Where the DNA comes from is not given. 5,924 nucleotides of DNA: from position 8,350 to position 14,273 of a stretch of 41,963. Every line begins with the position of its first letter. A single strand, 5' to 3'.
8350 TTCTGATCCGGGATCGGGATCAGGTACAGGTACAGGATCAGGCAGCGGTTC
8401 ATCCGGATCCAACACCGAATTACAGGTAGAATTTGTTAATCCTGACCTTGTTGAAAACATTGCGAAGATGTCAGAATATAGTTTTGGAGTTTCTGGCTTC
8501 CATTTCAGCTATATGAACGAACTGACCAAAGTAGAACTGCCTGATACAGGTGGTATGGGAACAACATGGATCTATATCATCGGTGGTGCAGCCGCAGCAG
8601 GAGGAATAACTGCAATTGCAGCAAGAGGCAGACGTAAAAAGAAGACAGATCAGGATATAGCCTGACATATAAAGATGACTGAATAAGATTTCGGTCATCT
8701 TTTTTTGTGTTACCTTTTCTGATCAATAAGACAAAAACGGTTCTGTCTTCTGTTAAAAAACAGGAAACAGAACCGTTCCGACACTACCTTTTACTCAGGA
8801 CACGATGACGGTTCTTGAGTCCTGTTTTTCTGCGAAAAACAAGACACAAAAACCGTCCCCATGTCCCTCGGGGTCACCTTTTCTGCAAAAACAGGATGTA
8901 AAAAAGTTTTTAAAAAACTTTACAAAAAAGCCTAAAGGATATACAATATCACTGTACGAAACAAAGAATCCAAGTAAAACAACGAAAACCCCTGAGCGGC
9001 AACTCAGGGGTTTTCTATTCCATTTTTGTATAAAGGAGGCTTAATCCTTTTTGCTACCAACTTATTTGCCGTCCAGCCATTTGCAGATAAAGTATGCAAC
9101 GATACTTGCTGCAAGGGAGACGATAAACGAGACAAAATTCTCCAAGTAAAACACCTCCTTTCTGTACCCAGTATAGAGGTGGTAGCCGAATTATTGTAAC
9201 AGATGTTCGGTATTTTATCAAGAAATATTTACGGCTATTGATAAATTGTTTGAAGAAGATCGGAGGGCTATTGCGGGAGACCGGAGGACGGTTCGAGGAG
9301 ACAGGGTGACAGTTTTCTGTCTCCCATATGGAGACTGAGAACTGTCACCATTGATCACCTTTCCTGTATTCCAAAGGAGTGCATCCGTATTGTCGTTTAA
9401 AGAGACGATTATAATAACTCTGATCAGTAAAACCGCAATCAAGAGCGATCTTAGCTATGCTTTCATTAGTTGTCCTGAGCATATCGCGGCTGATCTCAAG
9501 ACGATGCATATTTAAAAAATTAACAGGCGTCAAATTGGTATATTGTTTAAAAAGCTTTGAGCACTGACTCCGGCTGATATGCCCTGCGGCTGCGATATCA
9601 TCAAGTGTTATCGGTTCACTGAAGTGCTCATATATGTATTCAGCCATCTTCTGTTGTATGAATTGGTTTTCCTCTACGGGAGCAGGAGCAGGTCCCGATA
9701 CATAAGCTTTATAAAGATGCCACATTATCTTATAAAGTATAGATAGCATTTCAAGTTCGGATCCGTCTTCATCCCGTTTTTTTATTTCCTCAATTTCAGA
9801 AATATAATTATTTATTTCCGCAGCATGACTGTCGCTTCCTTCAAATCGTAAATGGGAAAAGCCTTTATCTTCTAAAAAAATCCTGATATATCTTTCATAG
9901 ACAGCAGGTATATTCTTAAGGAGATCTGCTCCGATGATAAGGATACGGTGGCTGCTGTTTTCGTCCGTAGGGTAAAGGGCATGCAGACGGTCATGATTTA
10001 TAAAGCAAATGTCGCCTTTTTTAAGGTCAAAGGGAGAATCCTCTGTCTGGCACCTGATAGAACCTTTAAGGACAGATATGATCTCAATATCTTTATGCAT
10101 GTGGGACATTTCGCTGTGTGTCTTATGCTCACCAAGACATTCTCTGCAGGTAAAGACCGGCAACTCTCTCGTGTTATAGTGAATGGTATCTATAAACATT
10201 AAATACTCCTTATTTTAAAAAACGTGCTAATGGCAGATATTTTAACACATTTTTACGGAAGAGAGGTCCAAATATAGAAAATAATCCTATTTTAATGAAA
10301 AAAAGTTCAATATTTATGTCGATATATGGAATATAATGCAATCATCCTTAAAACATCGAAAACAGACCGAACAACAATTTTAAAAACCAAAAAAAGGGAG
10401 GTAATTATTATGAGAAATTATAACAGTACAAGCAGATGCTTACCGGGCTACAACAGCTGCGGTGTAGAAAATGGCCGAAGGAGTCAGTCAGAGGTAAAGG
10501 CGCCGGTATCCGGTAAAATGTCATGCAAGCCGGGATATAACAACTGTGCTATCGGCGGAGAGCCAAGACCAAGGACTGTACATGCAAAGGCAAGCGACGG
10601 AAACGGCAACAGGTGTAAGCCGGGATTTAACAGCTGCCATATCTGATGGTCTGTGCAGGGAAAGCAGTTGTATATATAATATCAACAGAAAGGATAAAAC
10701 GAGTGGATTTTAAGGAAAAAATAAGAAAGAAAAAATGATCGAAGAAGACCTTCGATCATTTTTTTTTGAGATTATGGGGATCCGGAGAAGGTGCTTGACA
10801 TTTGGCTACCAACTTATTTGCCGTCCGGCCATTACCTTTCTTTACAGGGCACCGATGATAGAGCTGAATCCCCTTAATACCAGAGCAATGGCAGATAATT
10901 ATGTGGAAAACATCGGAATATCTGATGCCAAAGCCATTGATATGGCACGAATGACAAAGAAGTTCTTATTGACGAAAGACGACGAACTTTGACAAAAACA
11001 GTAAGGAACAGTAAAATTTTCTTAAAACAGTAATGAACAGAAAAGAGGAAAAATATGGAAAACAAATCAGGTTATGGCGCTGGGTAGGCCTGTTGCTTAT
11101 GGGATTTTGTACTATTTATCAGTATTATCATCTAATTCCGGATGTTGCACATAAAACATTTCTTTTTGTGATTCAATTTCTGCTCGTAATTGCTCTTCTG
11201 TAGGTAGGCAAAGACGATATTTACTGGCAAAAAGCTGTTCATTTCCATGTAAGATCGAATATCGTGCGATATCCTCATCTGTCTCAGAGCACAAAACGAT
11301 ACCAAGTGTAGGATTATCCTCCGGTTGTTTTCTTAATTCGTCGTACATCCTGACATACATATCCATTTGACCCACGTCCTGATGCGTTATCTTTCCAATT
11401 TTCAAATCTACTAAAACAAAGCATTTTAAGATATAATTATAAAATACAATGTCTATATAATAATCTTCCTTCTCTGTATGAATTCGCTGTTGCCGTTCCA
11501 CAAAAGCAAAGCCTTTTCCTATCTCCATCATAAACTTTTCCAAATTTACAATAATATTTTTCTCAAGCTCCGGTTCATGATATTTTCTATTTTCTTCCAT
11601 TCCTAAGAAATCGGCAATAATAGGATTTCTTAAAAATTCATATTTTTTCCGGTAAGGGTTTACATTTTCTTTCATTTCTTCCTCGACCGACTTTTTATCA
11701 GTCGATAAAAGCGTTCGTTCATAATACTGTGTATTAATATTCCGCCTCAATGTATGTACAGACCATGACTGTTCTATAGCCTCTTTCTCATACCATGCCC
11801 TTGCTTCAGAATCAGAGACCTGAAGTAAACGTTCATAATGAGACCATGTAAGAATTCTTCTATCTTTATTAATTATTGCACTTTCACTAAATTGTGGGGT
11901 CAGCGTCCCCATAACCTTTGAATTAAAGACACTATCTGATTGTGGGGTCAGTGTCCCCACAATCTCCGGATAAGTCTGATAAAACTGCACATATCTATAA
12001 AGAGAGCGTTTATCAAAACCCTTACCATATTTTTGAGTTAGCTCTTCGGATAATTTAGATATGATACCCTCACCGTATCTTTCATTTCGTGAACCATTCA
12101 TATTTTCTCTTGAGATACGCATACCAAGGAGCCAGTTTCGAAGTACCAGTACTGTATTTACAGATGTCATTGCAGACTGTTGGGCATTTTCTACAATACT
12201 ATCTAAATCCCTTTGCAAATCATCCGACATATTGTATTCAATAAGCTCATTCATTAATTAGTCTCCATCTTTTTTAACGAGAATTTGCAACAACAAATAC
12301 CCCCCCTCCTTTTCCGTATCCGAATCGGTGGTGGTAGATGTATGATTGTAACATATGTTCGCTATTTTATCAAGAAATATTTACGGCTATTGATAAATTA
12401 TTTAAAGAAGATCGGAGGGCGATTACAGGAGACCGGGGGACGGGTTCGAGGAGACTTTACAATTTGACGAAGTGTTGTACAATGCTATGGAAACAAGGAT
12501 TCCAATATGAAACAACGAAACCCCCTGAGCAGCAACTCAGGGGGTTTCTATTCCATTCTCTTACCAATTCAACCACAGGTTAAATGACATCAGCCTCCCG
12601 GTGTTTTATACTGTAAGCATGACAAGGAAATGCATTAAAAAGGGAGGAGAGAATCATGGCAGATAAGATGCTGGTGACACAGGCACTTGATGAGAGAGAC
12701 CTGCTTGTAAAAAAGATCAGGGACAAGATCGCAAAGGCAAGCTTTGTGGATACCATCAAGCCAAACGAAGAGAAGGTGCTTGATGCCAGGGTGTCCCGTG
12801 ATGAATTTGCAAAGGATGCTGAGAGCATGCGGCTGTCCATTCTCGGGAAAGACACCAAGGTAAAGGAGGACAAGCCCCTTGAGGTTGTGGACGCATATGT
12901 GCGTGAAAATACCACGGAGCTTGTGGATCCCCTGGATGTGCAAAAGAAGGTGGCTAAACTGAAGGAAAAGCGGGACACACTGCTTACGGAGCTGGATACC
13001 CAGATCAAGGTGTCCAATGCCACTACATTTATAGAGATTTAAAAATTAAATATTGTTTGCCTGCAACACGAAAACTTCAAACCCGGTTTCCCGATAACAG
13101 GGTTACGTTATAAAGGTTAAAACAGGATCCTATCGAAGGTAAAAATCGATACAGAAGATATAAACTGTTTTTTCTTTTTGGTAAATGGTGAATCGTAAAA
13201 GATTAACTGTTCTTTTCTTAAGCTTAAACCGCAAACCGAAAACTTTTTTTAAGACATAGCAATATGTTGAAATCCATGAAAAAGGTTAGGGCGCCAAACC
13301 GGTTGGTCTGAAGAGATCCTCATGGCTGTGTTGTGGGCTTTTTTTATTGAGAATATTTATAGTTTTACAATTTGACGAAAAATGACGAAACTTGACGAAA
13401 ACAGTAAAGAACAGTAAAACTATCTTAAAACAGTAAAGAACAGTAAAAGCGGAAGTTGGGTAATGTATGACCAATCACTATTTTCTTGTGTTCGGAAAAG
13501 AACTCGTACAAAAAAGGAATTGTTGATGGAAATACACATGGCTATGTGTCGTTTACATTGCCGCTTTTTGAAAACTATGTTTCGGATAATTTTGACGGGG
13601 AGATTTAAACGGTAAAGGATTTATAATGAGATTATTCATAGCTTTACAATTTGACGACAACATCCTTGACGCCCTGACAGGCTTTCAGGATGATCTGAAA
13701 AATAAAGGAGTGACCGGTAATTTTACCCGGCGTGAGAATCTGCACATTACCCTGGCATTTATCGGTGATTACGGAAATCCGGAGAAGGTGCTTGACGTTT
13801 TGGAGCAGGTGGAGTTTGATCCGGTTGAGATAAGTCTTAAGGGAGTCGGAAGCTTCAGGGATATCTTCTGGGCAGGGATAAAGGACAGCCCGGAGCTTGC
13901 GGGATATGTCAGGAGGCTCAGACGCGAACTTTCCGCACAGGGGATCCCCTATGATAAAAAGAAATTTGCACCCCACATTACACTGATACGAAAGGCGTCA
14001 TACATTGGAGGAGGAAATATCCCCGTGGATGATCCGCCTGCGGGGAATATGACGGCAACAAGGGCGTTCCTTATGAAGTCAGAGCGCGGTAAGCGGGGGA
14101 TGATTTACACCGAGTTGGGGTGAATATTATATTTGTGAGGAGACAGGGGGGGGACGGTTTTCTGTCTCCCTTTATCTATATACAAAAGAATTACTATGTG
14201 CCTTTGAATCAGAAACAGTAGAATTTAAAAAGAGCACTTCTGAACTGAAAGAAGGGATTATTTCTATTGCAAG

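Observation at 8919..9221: Unannotated par/Fst-like type I toxin-antitoxin module: a 27-aa hydrophobic peptide plus a convergent sRNA that shares a bidirectional terminator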

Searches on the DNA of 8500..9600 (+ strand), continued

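Call 48: search_rna_families(source=L008, start=2300, end=2800, threshold=evalue, max_evalue=0.01, show_alignments=2)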
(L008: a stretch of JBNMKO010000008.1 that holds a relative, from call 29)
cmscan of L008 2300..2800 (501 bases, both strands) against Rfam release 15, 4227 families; matches with E-value up to 0.01: 2.
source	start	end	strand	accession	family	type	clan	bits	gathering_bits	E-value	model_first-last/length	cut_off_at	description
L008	2460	2670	+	RF02442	SpF66_sRNA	Gene; sRNA;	-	51.7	42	2.4e-11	1-239/239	no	Streptococcus sRNA SpF66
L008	2612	2676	-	RF00236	ctRNA_pGA1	Gene; antisense;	-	30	45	0.00046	1-79/79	no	ctRNA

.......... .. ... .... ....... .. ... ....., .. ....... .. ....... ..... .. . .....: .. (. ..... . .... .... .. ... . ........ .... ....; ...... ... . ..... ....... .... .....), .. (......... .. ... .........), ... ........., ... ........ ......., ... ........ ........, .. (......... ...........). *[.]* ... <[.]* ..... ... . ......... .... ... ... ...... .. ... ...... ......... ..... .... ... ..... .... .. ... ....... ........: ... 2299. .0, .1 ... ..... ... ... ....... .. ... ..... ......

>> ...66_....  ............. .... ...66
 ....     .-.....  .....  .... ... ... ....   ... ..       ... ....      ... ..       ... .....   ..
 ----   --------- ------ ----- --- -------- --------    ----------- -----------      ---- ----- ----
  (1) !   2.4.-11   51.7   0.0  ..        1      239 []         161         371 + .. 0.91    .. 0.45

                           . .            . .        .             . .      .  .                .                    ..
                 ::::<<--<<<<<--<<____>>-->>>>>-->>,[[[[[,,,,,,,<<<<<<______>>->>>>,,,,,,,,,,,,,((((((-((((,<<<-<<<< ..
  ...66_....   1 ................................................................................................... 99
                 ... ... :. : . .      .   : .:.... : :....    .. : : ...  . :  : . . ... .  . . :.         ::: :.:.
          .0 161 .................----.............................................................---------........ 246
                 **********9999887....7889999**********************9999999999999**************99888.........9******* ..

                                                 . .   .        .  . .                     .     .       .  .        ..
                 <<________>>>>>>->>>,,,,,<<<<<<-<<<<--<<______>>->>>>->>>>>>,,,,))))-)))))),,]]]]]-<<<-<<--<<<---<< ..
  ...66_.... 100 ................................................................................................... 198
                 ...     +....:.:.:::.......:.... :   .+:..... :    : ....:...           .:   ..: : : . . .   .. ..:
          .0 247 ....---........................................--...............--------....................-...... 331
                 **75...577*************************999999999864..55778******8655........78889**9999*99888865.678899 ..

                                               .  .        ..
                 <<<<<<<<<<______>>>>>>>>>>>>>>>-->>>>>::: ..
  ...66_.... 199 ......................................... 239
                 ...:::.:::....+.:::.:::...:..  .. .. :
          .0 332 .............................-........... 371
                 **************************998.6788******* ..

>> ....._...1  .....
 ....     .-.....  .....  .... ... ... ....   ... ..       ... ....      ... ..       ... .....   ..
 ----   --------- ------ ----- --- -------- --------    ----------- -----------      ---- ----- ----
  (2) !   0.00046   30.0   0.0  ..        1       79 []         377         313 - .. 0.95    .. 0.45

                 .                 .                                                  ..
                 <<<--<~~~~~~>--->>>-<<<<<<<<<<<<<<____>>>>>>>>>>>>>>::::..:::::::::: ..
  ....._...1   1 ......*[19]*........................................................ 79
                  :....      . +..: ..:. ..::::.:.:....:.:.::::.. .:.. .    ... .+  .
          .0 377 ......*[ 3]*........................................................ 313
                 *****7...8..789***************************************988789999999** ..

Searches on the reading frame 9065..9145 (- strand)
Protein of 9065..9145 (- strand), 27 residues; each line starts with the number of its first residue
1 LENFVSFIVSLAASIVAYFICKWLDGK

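Call 8: search_protein_families(library=pfam, proteins=[window:9065-9145:-], max_evalue=10)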
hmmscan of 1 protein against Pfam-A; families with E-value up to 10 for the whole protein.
seq(27 aa): 0 families

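Call 29: find_related_loci(query=A1, collection=genome_contigs, flank=2500)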
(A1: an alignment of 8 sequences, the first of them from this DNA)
Query A1 (27 aa) in genome_contigs; peptide patterns used: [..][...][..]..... (x = any residue, [..] = any of these).
600 stretches matched a pattern (row limit reached: there are more); 485 encode a relative of the query (tblastn E <= 1e-3); the best 80 are kept; 80 distinct loci.
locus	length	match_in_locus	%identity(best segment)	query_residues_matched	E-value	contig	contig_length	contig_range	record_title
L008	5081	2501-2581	67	1-27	5e-10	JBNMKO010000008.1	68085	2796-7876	MAG: Eubacteriales bacterium isolate CM_BacCAG1528.41 k141_10450_length_68085_cov_16.0000, whole genome shotgun sequence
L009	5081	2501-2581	67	1-27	5e-10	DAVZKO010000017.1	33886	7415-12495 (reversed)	MAG TPA_asm: Schaedlerella sp. isolate gSpreadC_ID_115 NODE_91_length_33886_cov_13.667879, whole genome shotgun sequence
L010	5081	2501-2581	67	1-27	2e-9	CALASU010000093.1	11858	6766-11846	MAG TPA_asm: uncultured Clostridia bacterium isolate SRR6425820_bin.53_CONCOCT_v1.1_MAG genome assembly, contig: ERZ1767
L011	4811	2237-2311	72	1-25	2e-9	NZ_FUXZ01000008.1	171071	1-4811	Eubacterium uniforme strain ATCC 35992, whole genome shotgun sequence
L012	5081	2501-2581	67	1-27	2e-9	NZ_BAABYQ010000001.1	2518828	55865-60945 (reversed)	Dialister sp. i34-0019-2H8 sequence1, whole genome shotgun sequence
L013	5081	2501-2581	67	1-27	2e-9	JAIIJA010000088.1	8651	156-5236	MAG: Dialister sp. isolate Map_127_009 contig_100_773, whole genome shotgun sequence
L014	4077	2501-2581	56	1-27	4e-9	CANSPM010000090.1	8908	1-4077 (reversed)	MAG TPA_asm: uncultured Lachnospiraceae bacterium isolate SRR15730548_bin.31_metawrap_v1.3_MAG genome assembly, contig:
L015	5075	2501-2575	72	1-25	3e-9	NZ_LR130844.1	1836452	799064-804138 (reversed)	Anaerococcus vaginimassiliensis strain Marseille-P4512, whole genome shotgun sequence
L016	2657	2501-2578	65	1-26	4e-9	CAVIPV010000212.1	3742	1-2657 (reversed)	Prevotella sp. isolate H07655-L1_cleanbin_000023 genome assembly, contig: Spades_H07655-L1_contig_18410, whole genome sh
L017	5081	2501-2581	63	1-27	5e-9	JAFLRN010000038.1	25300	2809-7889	MAG: Acetatifactor sp. isolate HAN002 Seq38, whole genome shotgun sequence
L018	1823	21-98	62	2-27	5e-9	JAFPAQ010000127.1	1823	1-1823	MAG: Lachnospiraceae bacterium isolate RGIG970 Dairy_cattle_Rectum-6__c417712, whole genome shotgun sequence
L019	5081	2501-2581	67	1-27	5e-9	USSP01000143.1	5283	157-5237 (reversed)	uncultured Lachnospiraceae bacterium isolate UMGS2037 genome assembly, contig: NODE_4508_length_5283_cov_1.809296, whole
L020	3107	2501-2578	69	1-26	5e-9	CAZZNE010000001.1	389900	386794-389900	MAG TPA_asm: uncultured Clostridium sp. isolate SRP199465_co1_706 genome assembly, contig: NODE_8_length_389900_cov_49.0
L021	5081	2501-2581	63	1-27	6e-9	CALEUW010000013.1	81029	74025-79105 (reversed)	MAG TPA_asm: uncultured Ruminococcus sp. isolate ERR912172_bin.25_CONCOCT_v1.1_MAG genome assembly, contig: ERZ857796.22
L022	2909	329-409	67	1-27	6e-9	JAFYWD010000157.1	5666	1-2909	MAG: Lachnospiraceae bacterium isolate RGIG7476 Water_buffalos_Colon-3__c156848, whole genome shotgun sequence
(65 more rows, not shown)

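Call 41: search_protein_families(library=pfam, alignment_id=A2, max_evalue=10)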
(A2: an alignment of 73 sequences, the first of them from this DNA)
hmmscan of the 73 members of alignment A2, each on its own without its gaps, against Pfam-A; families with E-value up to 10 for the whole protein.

A. member 1, seq(27 aa): 0 families

B. families by the number of members that match (of 73 scanned): 20 families
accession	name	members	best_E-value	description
PF09926.15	DUF2158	36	0.011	Uncharacterized small protein (DUF2158)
PF16083.10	Phage_holin_3_3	21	0.00041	LydA holin phage, holin superfamily III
PF09527.15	ATPase_gene1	11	0.0018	Putative F0F1-ATPase subunit Ca2+/Mg2+ transporter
PF18422.6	TNFR_16_TM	10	0.0027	Tumor necrosis factor receptor member 16 trans-membrane domain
PF09335.16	VTT_dom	8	0.031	VTT domain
PF13940.11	Ldr_toxin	5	0.052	Toxin Ldr, type I toxin-antitoxin system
PF09835.14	DUF2062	2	0.047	Uncharacterized protein conserved in bacteria (DUF2062)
PF12822.12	ECF_trnsprt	2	0.051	ECF transporter, substrate-specific component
PF11712.13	Vma12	2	0.12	Endoplasmic reticulum-based factor for assembly of V-ATPase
PF11245.13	DUF2544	2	0.13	Protein of unknown function (DUF2544)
PF16935.10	Hol_Tox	2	0.16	Putative Holin-like Toxin (Hol-Tox)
PF04893.22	Yip1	1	0.037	Yip1 domain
PF15932.10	DUF4748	1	0.11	Domain of unknown function (DUF4748)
PF09268.16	Clathrin-link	1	0.12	Clathrin, heavy-chain linker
PF20153.4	DUF6535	1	0.14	Family of unknown function (DUF6535)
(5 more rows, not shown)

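Call 42: search_protein_families(library=ncbifam, alignment_id=A2, max_evalue=10)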
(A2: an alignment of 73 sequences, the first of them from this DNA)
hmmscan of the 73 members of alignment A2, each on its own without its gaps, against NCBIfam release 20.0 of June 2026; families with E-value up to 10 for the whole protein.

A. member 1, seq(27 aa): 1 family
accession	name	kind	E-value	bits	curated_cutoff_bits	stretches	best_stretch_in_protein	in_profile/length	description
NF047374.1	CD_typeI_toxin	equivalog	0.093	13.1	60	1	1-22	1-23/51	type I toxin-antitoxin system toxin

B. families by the number of members that match (of 73 scanned): 11 families
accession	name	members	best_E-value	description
NF047374.1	CD_typeI_toxin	60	0.00027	type I toxin-antitoxin system toxin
NF007332.0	PRK09821.1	11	0.045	GntP family transporter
NF033608.1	type_I_tox_Fst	6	0.026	type I toxin-antitoxin system Fst family toxin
NF047378.1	photo_II_Psb35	2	0.012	photosystem II assembly protein Psb35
NF033492.1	podovir_small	2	0.018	putative phage replication protein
NF005247.0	PRK06758.1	1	0.09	hypothetical protein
TIGR03510.1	XapX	1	0.096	XapX domain-containing protein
TIGR04205.1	classIII_w_PIP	1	0.11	class III signal peptide domain-containing protein, archaeosortase D/PIP-CTERM system-associated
NF037960.1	MFS_trans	1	0.13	MFS transporter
NF009553.0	PRK12997.1-5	1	0.14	PTS sugar transporter subunit IIC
TIGR01673.1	holin_LLH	1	0.19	phage holin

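Call 43: search_solved_structures(query=A2, max_evalue=10, show_alignments=3)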
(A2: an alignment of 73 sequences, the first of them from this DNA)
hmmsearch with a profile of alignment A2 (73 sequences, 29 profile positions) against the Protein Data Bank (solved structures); distinct sequences matched with E-value up to 10: 0.

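Call 77: find_related_loci(query=A2, collection=viral_contigs, flank=3000)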
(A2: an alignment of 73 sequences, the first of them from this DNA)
Query A2 (27 aa) in viral_contigs; peptide patterns used: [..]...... (x = any residue, [..] = any of these).
156 stretches matched a pattern; 90 encode a relative of the query (tblastn E <= 1e-3); the best 80 are kept; 80 distinct loci.
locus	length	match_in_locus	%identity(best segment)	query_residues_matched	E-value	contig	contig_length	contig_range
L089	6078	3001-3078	69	1-26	3e-9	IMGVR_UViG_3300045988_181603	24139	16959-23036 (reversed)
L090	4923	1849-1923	72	2-26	4e-9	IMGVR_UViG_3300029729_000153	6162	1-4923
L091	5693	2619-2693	72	2-26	4e-9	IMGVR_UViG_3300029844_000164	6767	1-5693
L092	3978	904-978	72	2-26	4e-9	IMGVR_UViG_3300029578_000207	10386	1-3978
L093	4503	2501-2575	72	2-26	4e-9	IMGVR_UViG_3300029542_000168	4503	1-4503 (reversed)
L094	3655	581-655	72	2-26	4e-9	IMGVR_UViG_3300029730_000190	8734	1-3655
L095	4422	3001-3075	72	2-26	4e-9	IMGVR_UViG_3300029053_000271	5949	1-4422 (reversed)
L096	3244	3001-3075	72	2-26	4e-9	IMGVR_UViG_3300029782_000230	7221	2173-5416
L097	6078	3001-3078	69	1-26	8e-9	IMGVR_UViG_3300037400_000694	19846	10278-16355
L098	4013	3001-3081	63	1-27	1e-8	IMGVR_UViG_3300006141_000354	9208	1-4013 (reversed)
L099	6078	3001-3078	65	1-26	1e-8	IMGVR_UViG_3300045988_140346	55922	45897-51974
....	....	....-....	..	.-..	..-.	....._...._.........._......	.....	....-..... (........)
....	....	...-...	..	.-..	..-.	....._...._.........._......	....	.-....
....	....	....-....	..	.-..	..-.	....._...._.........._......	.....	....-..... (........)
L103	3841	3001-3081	59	1-27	2e-8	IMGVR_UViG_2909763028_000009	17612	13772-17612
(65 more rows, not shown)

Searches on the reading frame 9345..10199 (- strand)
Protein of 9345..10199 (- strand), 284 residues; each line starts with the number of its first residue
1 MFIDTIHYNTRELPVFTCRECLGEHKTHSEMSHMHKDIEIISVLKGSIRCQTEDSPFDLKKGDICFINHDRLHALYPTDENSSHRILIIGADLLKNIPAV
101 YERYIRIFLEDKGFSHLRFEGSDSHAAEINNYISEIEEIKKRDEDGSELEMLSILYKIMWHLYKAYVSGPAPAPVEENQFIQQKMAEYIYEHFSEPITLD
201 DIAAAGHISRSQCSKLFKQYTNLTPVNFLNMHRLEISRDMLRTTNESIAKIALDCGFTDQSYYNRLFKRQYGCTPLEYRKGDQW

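Call 62: search_protein_families(library=pfam, proteins=[window:9345-10199:-], max_evalue=0.001)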
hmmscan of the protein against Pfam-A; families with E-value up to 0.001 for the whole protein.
window:9345-10199:- (284 aa): 4 families
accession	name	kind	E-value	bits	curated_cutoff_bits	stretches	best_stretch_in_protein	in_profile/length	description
PF00165.29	HTH_AraC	-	1.3e-23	83.1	26.6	2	241-280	1-42/42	Bacterial regulatory helix-turn-helix proteins, AraC family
PF12833.13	HTH_18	-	5.8e-23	81.4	33.6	1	202-280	1-79/80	Helix-turn-helix domain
PF02311.25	AraC_binding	-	5.6e-09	36.3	21.1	1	32-102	18-89/135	AraC-like ligand binding domain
PF07883.17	Cupin_2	-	8.9e-06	25.8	27.2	1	29-76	10-57/70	Cupin domain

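Call 64: find_encoding_contigs(protein=window:9345-10199:-, flank=4000, max_places=8)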
Protein window:9345-10199:- (284 aa): 3 contigs read that carry it; 1 place shown.
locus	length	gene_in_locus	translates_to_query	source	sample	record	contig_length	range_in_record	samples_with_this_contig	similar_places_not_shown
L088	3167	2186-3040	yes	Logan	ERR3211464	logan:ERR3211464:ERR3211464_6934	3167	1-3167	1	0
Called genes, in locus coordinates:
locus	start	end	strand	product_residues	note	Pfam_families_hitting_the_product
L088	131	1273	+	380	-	PF17761:DUF1016_N, PF06250:YhcG_C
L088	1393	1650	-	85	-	-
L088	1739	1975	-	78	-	-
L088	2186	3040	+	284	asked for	PF02311:AraC_binding, PF07883:Cupin_2 (weak), PF00165:HTH_AraC (weak), PF12833:HTH_18, PF00165:HTH_AraC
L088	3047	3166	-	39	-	?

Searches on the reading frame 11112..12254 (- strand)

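Call 62: search_protein_families(library=pfam, proteins=[window:11112-12254:-], max_evalue=0.001)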
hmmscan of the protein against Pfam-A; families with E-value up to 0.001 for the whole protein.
window:11112-12254:- (380 aa): 2 families
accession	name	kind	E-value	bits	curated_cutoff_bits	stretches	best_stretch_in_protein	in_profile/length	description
PF06250.17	YhcG_C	-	6.4e-51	172.7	32.5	1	206-359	2-155/157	YhcG PDDEXK nuclease domain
PF17761.7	DUF1016_N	-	2.5e-36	125.2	32.8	1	17-180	2-137/137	DUF1016 N-terminal domain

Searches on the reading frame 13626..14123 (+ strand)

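Call 62: search_protein_families(library=pfam, proteins=[window:13626-14123:+], max_evalue=0.001)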
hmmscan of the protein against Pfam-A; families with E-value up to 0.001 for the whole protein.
window:13626-14123:+ (165 aa): 3 families
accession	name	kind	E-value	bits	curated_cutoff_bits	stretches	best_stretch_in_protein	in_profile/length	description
PF02834.22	LigT_PEase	-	1.2e-18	67.5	23.3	2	10-78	4-78/87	LigT like Phosphoesterase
PF13563.12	2_5_RNA_ligase2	-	1e-11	45.6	27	1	34-123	21-116/152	2'-5' RNA ligase superfamily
PF10469.15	AKAP7_NLS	-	2.8e-08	34.3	24.4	1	6-123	6-149/208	AKAP7 2'5' RNA ligase-like domain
